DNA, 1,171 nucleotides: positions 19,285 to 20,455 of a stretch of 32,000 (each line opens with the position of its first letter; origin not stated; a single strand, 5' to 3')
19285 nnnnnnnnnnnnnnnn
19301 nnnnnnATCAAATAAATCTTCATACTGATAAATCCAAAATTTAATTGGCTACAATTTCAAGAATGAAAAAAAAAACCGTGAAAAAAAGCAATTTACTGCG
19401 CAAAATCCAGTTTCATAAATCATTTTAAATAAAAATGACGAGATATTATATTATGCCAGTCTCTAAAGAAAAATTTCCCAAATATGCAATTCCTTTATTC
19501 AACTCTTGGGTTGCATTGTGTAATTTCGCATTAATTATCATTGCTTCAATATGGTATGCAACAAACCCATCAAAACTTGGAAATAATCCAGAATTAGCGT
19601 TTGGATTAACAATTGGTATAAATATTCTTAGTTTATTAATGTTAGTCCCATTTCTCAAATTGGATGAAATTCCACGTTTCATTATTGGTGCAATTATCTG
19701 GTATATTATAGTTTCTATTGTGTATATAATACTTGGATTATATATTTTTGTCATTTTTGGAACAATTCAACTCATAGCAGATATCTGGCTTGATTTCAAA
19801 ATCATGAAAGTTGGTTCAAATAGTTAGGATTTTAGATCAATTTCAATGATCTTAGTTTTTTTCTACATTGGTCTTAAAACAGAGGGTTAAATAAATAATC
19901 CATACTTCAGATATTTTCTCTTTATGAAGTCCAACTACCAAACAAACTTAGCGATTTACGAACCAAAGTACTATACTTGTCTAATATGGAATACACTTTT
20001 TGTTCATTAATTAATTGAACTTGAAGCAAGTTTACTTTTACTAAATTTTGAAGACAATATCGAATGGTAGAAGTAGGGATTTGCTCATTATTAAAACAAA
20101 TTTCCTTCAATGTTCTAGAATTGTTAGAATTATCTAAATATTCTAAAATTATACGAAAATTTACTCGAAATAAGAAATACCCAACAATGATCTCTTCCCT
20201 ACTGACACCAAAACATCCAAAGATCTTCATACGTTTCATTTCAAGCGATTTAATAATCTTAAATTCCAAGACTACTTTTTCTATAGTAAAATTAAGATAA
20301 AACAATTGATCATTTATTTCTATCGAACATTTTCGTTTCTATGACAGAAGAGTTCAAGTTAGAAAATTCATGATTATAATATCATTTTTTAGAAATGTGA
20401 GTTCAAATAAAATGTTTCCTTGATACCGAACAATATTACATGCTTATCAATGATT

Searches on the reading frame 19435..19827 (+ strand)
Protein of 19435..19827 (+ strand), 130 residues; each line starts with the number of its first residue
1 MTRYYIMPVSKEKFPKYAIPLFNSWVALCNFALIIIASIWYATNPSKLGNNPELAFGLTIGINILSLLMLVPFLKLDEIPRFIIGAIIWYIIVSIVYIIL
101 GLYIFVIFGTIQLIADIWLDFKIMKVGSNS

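Call 8: search_protein_families(library=pfam, proteins=[window:19435-19827:+], max_evalue=0.1)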
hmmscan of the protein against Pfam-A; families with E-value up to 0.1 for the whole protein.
window:19435-19827:+ (130 aa): 1 family
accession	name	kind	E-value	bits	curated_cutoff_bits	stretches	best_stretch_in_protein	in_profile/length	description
PF23358.1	OST48_MD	-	0.06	13.7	27.9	1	74-108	108-140/145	OST48 middle domain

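Call 27: search_protein_families(library=padloc, proteins=[window:19435-19827:+], max_evalue=0.01)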
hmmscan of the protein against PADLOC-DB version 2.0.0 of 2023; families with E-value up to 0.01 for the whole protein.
window:19435-19827:+ (130 aa): 0 families

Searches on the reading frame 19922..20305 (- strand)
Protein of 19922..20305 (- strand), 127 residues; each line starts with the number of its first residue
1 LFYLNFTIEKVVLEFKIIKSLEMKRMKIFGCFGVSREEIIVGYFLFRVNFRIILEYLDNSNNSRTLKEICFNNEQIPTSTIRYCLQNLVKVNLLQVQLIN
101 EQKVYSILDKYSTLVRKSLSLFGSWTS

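Call 8: search_protein_families(library=pfam, proteins=[window:19922-20305:-], max_evalue=0.1)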
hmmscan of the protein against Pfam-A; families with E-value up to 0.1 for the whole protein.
window:19922-20305:- (127 aa): 1 family
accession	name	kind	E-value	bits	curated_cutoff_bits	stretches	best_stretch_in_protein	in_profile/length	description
PF20448.3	DUF6705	-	0.018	15.3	24.4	1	37-103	69-137/188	Family of unknown function (DUF6705)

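Call 27: search_protein_families(library=padloc, proteins=[window:19922-20305:-], max_evalue=0.01)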
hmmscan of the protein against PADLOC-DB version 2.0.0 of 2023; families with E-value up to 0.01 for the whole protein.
window:19922-20305:- (127 aa): 0 families
